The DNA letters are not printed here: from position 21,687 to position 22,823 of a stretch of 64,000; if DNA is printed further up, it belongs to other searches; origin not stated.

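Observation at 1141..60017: Thirteen exact copies of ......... in intergenic gaps: a phage-specific promoter family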

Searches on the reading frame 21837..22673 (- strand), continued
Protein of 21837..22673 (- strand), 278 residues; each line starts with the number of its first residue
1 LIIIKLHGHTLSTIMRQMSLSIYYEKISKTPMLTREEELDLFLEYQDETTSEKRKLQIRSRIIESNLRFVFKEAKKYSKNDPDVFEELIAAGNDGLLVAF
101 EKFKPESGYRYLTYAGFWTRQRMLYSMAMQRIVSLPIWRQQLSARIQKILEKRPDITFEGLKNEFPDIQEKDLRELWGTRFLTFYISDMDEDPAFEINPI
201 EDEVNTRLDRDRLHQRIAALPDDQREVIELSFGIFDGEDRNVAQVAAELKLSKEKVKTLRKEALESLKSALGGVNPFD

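Call 60: search_solved_structures(query=window:21837-22622:-, max_evalue=0.00001, show_alignments=3)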
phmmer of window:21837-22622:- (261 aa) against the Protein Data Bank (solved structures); distinct sequences matched with E-value up to 0.00001: 61 (the best 60 are shown).
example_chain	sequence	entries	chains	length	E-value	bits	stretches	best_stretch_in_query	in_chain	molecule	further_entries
7vf9_F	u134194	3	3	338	6.2e-22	81.2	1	4-254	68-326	RNA polymerase sigma factor RpoS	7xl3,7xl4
7f0r_F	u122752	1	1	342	6.5e-22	81.1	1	4-254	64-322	RNA polymerase sigma factor RpoS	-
6n4c_F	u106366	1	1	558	8e-18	67.7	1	34-251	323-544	RNA polymerase sigma factor RpoD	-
7l7b_F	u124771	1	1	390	8.2e-18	67.7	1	5-251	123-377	RNA polymerase sigma factor SigA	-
6kj6_F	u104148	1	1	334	1e-17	67.4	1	4-254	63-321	RNA polymerase sigma factor RpoS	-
5ipl_F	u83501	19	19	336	1e-17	67.4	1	4-254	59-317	RNA polymerase sigma factor RpoS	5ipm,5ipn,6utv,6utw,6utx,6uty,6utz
6omf_F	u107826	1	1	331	1.1e-17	67.3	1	4-254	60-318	RNA polymerase sigma factor RpoS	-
6uu8_FFF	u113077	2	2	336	1.2e-17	67.2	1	4-254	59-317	RNA polymerase sigma factor RpoS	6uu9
9dvs_G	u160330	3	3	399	3.2e-17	65.7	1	40-251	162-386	RNA polymerase sigma factor SigA1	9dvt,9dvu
6wmr_Z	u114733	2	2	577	4.8e-17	65.2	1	32-252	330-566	RNA polymerase sigma factor RpoD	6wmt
7pp4_f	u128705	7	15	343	7.1e-17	64.6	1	41-251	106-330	RNA polymerase sigma factor SigB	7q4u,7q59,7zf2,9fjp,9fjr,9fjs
8k60_F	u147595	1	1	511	7.7e-17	64.5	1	40-251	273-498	RNA polymerase principal sigma factor HrdB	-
7vpd_F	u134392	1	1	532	7.9e-17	64.5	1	40-251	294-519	RNA polymerase sigma factor SigA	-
7vpz_F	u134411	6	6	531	8e-17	64.4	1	40-251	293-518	RNA polymerase principal sigma factor HrdB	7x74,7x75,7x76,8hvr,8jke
8dy9_F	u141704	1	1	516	8.4e-17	64.4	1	40-251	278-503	RNA polymerase sigma factor SigA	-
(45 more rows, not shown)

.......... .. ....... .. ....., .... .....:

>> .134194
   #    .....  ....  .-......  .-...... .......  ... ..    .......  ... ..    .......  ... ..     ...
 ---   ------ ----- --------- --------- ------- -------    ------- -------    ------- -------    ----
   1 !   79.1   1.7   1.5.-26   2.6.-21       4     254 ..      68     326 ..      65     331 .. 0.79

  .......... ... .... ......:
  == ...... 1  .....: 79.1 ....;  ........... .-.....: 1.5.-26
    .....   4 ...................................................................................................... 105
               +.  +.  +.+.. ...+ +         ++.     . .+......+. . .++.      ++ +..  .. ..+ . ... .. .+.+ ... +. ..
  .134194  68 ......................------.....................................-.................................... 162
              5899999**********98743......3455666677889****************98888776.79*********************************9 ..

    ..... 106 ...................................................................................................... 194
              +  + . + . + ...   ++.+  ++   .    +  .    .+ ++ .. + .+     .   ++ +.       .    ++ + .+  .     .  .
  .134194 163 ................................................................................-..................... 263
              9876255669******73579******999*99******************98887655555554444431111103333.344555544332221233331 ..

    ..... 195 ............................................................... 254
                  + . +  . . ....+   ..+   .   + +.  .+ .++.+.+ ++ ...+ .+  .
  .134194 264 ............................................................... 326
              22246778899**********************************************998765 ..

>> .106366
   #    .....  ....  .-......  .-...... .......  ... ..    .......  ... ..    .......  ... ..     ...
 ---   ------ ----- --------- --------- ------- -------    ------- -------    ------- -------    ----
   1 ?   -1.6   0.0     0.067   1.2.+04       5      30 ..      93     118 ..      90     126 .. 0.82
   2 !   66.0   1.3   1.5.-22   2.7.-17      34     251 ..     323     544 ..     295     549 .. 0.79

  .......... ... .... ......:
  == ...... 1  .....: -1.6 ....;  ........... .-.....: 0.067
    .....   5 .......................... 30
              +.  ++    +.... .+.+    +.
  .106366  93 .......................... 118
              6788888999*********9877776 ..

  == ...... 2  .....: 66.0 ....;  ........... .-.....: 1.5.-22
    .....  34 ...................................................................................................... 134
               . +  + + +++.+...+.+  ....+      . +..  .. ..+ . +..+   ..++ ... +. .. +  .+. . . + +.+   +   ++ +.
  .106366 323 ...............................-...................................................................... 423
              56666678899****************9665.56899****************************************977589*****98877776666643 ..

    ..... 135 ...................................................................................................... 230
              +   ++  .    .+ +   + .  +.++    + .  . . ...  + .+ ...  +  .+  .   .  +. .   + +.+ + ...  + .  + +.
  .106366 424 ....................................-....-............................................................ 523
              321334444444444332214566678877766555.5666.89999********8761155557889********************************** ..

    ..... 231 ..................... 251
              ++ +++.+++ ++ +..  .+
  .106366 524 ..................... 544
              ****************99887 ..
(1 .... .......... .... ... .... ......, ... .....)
